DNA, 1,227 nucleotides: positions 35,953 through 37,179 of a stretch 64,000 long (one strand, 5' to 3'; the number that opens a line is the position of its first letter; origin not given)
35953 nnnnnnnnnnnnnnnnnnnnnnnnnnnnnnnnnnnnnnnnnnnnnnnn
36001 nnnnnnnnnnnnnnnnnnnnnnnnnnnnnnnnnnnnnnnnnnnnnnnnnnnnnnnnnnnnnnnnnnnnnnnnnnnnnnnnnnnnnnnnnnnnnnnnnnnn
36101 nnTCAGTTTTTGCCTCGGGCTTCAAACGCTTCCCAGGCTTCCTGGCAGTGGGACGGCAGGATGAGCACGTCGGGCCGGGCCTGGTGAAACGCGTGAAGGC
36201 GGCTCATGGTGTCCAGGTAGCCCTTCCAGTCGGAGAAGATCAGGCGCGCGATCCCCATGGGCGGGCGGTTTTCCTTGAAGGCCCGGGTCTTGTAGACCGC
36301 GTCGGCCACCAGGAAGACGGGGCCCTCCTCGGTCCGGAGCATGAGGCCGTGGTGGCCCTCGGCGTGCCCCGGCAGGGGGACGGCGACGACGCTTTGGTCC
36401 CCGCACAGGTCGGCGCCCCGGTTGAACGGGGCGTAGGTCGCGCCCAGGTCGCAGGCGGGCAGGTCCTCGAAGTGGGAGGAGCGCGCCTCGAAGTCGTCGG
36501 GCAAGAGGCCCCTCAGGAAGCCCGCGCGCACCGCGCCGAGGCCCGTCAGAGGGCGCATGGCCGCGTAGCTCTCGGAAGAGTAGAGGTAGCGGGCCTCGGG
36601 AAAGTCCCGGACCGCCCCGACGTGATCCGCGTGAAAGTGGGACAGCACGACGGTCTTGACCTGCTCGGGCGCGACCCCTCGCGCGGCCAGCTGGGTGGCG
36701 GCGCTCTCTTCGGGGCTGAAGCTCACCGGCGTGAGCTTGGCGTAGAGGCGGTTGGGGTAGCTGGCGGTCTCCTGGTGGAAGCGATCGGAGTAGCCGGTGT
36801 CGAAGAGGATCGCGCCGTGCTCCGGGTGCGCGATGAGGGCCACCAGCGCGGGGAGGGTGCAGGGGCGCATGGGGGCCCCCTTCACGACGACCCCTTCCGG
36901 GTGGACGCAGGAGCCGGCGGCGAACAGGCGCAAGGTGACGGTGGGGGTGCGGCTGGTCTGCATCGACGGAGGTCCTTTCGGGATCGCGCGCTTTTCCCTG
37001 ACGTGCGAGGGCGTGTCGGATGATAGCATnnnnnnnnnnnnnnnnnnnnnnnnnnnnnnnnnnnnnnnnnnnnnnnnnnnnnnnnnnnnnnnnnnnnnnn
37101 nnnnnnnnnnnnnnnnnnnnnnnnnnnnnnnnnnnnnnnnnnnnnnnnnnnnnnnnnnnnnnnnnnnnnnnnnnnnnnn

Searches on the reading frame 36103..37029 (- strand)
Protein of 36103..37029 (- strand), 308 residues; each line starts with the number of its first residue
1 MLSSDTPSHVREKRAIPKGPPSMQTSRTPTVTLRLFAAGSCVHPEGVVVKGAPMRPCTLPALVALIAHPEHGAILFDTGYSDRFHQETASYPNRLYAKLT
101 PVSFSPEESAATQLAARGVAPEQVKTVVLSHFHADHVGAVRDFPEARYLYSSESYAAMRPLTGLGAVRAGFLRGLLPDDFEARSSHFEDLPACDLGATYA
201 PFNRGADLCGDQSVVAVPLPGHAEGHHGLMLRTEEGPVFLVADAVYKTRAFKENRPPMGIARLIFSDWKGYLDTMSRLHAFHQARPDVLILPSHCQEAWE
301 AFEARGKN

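Call 18: search_protein_families(library=pfam, proteins=[window:36103-37029:-])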
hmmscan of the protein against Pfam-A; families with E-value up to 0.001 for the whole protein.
window:36103-37029:- (308 aa): 1 family
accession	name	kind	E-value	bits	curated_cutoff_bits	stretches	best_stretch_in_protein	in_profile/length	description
PF00753.33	Lactamase_B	-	3.9e-17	63.3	22.7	1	62-278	7-184/196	Metallo-beta-lactamase superfamily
